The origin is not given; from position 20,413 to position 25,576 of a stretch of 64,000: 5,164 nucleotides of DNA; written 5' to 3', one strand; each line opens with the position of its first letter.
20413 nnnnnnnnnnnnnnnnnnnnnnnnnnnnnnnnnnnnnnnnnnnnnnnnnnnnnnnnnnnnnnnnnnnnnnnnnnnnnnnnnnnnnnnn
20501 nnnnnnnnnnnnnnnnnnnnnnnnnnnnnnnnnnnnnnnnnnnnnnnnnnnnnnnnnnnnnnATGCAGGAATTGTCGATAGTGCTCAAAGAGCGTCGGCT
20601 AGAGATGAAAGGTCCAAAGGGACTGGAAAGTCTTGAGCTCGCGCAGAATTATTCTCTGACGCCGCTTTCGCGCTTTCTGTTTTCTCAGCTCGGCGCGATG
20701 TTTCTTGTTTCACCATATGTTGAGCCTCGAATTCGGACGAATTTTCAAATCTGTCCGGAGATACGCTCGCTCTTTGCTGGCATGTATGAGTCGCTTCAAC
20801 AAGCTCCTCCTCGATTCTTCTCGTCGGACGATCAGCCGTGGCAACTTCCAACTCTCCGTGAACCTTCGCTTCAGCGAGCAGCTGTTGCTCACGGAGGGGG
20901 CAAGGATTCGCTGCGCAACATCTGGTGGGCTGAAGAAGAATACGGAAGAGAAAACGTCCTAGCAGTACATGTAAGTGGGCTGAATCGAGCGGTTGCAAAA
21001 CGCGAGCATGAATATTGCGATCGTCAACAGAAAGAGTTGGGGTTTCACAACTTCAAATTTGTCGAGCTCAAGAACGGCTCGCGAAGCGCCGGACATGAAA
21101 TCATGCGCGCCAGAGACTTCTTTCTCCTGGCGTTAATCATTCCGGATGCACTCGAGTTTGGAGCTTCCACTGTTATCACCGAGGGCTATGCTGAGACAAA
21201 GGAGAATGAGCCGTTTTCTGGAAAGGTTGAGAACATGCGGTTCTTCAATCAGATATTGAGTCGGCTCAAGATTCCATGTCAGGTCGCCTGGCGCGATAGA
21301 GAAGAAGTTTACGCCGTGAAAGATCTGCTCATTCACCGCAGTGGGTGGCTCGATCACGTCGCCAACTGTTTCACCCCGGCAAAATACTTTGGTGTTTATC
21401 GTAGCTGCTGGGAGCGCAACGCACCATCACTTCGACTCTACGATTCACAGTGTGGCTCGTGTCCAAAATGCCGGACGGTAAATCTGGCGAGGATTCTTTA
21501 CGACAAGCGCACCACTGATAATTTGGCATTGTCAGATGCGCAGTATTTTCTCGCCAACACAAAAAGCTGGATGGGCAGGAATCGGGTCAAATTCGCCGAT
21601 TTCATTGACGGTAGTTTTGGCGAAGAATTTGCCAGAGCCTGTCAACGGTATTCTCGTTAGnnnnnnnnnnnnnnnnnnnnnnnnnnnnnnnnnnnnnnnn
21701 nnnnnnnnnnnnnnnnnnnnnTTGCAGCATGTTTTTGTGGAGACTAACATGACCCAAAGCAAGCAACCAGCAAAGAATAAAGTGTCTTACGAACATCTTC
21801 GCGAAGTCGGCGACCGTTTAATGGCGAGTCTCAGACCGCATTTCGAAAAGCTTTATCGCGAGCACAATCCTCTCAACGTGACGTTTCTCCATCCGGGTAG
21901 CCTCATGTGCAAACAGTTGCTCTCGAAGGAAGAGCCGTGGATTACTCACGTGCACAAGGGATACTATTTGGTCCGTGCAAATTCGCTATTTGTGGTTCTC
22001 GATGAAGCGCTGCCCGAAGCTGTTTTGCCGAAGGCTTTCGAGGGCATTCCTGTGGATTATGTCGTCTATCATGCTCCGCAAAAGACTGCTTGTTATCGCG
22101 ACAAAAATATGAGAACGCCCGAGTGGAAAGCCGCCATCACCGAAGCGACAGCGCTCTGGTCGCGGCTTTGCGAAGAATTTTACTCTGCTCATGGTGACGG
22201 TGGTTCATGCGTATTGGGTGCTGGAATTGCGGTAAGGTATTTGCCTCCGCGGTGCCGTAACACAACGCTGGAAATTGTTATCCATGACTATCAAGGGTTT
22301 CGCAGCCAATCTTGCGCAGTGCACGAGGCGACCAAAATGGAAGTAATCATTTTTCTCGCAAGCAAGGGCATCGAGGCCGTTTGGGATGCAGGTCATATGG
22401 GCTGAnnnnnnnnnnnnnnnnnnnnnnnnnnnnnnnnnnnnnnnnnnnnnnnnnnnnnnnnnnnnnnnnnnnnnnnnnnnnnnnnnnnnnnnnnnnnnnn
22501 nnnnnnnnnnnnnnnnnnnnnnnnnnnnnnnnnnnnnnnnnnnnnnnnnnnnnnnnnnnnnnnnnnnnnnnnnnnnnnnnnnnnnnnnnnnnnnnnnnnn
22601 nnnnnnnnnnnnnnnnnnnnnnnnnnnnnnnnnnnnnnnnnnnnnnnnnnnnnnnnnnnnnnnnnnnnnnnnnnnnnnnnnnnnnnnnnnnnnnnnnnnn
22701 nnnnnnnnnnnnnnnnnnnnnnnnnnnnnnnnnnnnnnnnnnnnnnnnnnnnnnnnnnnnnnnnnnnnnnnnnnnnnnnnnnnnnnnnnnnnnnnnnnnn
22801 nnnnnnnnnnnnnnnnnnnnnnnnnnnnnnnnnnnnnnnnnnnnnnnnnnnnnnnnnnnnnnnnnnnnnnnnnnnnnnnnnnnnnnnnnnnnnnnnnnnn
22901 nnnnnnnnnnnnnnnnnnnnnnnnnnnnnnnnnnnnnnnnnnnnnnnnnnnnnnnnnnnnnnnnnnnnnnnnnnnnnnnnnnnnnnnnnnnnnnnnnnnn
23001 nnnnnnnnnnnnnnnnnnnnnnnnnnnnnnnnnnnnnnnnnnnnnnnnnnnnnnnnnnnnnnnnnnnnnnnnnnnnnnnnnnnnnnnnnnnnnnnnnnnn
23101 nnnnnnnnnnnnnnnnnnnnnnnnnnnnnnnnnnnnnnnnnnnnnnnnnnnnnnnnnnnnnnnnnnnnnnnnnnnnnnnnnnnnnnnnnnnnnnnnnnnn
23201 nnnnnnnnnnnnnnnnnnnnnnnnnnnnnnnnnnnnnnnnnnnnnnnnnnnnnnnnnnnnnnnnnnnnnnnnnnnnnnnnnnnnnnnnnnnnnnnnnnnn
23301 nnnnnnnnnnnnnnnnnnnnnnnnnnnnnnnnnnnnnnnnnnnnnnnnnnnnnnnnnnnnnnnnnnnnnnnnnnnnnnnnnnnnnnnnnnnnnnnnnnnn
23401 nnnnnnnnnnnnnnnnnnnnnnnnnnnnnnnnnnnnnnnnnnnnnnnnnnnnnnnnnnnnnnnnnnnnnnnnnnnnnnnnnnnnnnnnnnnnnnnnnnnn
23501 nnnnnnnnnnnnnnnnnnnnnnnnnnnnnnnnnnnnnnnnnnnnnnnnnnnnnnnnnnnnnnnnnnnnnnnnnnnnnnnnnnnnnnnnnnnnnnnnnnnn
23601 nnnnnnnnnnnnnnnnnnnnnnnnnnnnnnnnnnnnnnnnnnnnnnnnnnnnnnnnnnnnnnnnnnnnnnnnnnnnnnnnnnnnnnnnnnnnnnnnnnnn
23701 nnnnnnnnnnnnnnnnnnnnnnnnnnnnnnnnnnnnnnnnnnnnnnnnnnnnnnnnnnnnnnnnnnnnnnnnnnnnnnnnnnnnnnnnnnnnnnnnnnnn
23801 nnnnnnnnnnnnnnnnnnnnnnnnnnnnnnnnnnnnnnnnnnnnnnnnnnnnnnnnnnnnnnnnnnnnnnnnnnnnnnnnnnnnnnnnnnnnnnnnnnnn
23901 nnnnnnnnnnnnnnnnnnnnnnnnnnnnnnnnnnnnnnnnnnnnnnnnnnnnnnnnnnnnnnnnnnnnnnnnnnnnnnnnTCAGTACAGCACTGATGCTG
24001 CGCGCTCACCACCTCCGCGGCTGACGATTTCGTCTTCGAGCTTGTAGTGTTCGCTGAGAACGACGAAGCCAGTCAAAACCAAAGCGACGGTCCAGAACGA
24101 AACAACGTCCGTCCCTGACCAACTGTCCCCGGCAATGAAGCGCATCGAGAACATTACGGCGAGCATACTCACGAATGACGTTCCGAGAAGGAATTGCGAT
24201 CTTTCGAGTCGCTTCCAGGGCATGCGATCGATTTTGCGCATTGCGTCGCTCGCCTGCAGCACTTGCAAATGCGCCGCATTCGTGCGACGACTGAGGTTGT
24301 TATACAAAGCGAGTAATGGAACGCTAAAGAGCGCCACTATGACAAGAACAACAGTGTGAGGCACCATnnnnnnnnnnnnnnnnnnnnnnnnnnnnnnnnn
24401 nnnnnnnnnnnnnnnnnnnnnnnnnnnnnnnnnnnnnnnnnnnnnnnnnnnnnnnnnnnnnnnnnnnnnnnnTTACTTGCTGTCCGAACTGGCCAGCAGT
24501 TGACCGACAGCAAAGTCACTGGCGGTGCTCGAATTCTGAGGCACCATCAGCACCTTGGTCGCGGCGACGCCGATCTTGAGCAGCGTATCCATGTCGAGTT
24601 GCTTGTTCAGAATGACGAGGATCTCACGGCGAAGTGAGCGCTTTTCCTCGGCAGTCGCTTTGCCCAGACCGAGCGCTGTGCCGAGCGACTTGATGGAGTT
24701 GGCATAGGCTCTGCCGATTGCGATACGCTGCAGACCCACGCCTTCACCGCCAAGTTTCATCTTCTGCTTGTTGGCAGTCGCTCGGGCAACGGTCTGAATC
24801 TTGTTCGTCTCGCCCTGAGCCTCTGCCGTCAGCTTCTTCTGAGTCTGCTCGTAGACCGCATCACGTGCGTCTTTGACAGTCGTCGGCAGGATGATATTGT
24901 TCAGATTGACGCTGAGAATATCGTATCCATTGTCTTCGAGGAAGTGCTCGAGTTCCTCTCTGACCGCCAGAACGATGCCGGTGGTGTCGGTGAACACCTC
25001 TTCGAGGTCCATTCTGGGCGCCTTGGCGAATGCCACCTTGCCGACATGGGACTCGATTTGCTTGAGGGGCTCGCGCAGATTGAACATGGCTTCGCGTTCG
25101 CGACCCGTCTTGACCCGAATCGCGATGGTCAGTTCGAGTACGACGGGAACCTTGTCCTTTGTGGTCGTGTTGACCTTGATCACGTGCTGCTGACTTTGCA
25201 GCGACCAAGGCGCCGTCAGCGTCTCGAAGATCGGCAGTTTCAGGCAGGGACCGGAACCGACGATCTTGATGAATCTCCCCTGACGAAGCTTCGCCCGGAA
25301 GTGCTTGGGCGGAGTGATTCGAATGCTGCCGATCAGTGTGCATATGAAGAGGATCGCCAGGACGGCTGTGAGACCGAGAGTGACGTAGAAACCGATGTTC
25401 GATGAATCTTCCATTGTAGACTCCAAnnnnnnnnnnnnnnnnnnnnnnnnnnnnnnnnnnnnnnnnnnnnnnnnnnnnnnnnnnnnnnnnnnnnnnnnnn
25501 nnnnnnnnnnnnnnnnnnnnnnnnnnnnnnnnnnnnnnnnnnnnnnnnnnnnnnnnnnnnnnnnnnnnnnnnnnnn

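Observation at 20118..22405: Divergent QueC-like PP-loop enzyme in a three-gene operon with a membrane protein and an unknown, with no queuosine genes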

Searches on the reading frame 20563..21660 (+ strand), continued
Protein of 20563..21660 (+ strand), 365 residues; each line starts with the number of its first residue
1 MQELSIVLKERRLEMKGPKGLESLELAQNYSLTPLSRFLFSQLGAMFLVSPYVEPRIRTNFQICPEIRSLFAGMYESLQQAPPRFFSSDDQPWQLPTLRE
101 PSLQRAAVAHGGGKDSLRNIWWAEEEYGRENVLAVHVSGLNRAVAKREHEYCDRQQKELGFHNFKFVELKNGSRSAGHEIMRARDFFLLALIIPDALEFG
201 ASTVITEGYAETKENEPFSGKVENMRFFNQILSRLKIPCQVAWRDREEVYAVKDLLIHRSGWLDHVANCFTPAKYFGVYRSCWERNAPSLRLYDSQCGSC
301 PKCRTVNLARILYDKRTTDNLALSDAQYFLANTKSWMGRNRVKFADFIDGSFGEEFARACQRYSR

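Call 64: search_protein_families(library=ncbifam, alignment_id=A1, max_evalue=1)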
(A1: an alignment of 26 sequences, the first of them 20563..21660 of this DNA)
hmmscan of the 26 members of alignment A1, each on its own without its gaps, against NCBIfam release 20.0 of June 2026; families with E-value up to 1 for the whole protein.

A. member 1, window:20563-21660:+ (365 aa): 2 families
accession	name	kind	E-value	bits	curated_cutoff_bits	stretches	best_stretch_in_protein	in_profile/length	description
NF041275.1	MurL_Xanthmoales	equivalog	0.00034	19.2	700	1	273-309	300-337/447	UDP-N-acetyl-alpha-D-muramoyl-L-alanyl-L-glutamate epimerase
TIGR00268.2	TIGR00268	equivalog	0.01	15.1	150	1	103-162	13-70/259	ATP-dependent sacrificial sulfur transferase LarE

B. families by the number of members that match (of 26 scanned): 22 families
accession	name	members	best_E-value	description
TIGR00268.2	TIGR00268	24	6.6e-07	ATP-dependent sacrificial sulfur transferase LarE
TIGR02432.1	lysidine_TilS_N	15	0.001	tRNA lysidine(34) synthetase TilS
TIGR03573.1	WbuX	12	0.00089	N-acetyl sugar amidotransferase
NF010392.0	PRK13820.1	7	0.00021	argininosuccinate synthase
NF001770.0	PRK00509.1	6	0.018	argininosuccinate synthase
TIGR00364.1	TIGR00364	5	0.034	7-cyano-7-deazaguanine synthase QueC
TIGR03679.1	Dph6_archaeal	4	0.011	diphthine--ammonia ligase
NF010587.0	PRK13980.1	3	0.044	NAD+ synthase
NF006351.0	PRK08576.1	3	0.044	hypothetical protein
NF041275.1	MurL_Xanthmoales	2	0.00034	UDP-N-acetyl-alpha-D-muramoyl-L-alanyl-L-glutamate epimerase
TIGR00032.1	argG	2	0.024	argininosuccinate synthase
NF049949.1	tRNAsynTtuAPyrococ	2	0.033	tRNA-5-methyluridine(54) 2-sulfurtransferase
NF010367.0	PRK13795.1-2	2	0.04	hypothetical protein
NF005570.0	PRK07247.1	1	0.018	3'-5' exonuclease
NF002346.0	PRK01305.2-3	1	0.044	arginyltransferase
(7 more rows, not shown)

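Call 82: search_protein_families(library=pfam, proteins=[L011:5026-5724:+, L011:7115-7552:+, L014:7470-8030:+, L020:4559-5002:+, L021:5199-5861:+, L021:7216-7824:+, L022:5223-5873:+, L025:7146-7487:+, L014:5373-5813:-, L013:5216-5947:-], max_evalue=0.001)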
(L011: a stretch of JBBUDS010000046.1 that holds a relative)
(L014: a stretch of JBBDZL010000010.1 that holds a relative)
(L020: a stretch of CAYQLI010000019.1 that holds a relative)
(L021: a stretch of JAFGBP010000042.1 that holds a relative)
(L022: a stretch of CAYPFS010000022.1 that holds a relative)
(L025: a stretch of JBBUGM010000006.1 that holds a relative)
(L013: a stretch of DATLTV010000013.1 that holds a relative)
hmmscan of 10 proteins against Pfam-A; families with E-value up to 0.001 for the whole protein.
L011:5026-5724:+ (232 aa): 1 family
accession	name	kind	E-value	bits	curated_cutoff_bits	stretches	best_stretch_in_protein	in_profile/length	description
PF14518.11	Haem_oxygenas_2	-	1.1e-09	38.9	28.9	1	59-212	9-169/177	Iron-containing redox enzyme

L011:7115-7552:+ (145 aa): 5 families
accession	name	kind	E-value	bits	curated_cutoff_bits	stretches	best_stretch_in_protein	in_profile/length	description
PF13508.13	Acetyltransf_7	-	8e-13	49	27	1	35-113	3-83/84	Acetyltransferase (GNAT) domain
PF00583.31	Acetyltransf_1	-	1.9e-11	44.7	20.7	1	33-112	31-116/116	Acetyltransferase (GNAT) family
PF13673.13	Acetyltransf_10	-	2e-09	38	23.6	1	32-115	28-110/128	Acetyltransferase (GNAT) domain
PF13527.13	Acetyltransf_9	-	2.2e-05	24.9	25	1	56-114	70-126/127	Acetyltransferase (GNAT) domain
PF14542.12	Acetyltransf_CG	-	8.9e-05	23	30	1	44-97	9-63/80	GCN5-related N-acetyl-transferase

L014:7470-8030:+ (186 aa): 3 families
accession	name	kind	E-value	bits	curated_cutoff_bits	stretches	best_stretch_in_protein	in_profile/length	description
PF09285.17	Elong-fact-P_C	-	4.6e-24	84.3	25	1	129-184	1-56/56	Elongation factor P, C-terminal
PF01132.26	EFP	-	7.5e-18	64.7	27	1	68-121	1-54/54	Elongation factor P (EF-P) OB domain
PF08207.18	EFP_N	-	2e-17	63.4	23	1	3-60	1-58/58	Elongation factor P (EF-P) KOW-like domain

L020:4559-5002:+ (147 aa): 1 family
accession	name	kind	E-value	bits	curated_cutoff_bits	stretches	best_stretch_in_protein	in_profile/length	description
PF03073.20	TspO_MBR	-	1.1e-52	178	24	1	6-144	6-144/145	TspO/MBR family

L021:5199-5861:+ (220 aa): 0 families

L021:7216-7824:+ (202 aa): 3 families
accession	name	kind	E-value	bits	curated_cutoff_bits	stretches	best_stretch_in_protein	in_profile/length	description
PF01909.29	NTP_transf_2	-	4.6e-09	37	21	1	95-149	13-63/93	Nucleotidyltransferase domain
PF18765.7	Polbeta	-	5.1e-09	36.6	26.9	1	98-157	10-69/93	Polymerase beta, Nucleotidyltransferase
PF22600.2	MTPAP-like_central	-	0.00017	22.1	27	1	102-153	40-89/139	Poly(A) RNA polymerase, mitochondrial-like, central palm domain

L022:5223-5873:+ (216 aa): 1 family
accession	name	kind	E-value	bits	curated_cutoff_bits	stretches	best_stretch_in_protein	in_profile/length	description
PF02163.28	Peptidase_M50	-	7.6e-14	52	27.2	1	10-171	1-197/221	Peptidase family M50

L025:7146-7487:+ (113 aa): 0 families

L014:5373-5813:- (146 aa): 0 families

L013:5216-5947:- (243 aa): 1 family
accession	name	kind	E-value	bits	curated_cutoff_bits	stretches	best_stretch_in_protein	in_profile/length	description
PF03167.25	UDG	-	3.7e-34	118.3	24.3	1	56-193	1-128/141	Uracil DNA glycosylase superfamily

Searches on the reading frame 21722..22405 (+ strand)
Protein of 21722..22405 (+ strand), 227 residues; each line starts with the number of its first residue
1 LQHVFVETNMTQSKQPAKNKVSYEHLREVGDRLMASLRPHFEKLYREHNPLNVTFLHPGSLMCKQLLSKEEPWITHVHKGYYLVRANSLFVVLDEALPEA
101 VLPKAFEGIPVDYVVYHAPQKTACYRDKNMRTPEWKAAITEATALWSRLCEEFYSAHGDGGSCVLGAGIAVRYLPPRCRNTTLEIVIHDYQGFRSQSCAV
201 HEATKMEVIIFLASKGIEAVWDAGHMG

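Call 3: search_protein_families(library=pfam, proteins=[window:21722-22405:+], max_evalue=0.1)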
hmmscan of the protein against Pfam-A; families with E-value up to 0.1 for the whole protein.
window:21722-22405:+ (227 aa): 0 families

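Call 4: search_protein_families(library=padloc, proteins=[window:21722-22405:+], max_evalue=0.1)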
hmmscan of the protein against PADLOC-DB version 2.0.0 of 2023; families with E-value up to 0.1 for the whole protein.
window:21722-22405:+ (227 aa): 0 families

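Call 32: search_protein_families(library=ncbifam, proteins=[window:21722-22405:+], max_evalue=0.1)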
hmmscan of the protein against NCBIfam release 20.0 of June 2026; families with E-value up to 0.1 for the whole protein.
window:21722-22405:+ (227 aa): 0 families

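Call 58: find_homologous_proteins(query=window:21749-22405:+, max_evalue=0.001)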
Query window:21749-22405:+ (218 aa): 3 proteins with E <= 0.001 among 102 candidates.
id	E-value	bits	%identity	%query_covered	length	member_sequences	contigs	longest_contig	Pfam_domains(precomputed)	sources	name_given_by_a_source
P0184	5.8e-140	482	94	100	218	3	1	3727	-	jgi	jgi:hypothetical protein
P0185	4.2e-32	129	45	76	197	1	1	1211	-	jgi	jgi:hypothetical protein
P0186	1.1e-31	128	46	74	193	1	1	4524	-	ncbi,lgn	-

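Call 61: find_encoding_contigs(protein=P0184, flank=5000, max_places=2)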
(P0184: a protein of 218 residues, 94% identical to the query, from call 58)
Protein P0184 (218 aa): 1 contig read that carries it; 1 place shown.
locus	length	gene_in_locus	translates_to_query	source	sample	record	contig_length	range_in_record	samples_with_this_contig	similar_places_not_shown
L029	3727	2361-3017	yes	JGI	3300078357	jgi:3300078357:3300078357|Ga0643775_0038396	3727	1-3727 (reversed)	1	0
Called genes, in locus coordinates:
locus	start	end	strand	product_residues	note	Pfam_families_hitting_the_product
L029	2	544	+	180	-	?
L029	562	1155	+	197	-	-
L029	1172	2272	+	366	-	-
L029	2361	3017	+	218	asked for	-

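Call 62: find_encoding_contigs(protein=P0186, flank=5000, max_places=2)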
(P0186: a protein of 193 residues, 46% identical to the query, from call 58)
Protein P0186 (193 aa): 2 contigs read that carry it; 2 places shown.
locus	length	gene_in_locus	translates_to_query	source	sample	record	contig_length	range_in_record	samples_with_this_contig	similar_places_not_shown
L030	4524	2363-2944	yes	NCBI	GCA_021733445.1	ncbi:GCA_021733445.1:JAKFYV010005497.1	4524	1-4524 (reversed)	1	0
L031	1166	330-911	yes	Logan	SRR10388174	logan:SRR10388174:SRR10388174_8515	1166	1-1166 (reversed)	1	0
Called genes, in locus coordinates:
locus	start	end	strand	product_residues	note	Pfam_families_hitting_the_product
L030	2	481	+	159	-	?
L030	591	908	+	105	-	-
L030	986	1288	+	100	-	-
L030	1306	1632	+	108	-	-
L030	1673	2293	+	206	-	-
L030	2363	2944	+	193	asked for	-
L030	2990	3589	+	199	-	-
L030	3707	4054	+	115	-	-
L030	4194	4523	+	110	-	?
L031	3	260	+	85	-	?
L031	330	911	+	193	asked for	-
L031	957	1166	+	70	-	?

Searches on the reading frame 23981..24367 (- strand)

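Call 3: search_protein_families(library=pfam, proteins=[window:23981-24367:-], max_evalue=0.1)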
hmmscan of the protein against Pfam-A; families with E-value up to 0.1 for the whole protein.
window:23981-24367:- (128 aa): 1 family
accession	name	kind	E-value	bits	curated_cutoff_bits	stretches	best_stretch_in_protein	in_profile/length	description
PF12679.13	ABC2_membrane_2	-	0.028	14.1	27.2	1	7-86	17-98/283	ABC-2 family transporter protein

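Call 4: search_protein_families(library=padloc, proteins=[window:23981-24367:-], max_evalue=0.1)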
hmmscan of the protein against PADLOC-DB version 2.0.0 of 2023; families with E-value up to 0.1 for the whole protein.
window:23981-24367:- (128 aa): 0 families

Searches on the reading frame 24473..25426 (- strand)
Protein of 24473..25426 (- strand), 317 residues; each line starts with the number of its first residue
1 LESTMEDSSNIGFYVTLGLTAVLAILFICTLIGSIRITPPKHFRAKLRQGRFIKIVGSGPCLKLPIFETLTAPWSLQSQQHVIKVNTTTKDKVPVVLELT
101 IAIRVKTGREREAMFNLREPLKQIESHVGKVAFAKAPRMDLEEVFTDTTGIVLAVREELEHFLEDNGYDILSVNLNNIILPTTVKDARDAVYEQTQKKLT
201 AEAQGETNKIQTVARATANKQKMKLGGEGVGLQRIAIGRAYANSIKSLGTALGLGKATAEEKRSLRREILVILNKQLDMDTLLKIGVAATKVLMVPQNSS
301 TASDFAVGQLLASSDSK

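Call 25: search_protein_families(library=pfam, proteins=[window:24473-25426:-], max_evalue=0.001)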
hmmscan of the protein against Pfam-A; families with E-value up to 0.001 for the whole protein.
window:24473-25426:- (317 aa): 1 family
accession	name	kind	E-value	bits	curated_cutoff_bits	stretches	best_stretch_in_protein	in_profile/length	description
PF01145.31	Band_7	-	2.1e-17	64.2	23.6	1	38-207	3-174/176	SPFH domain / Band 7 family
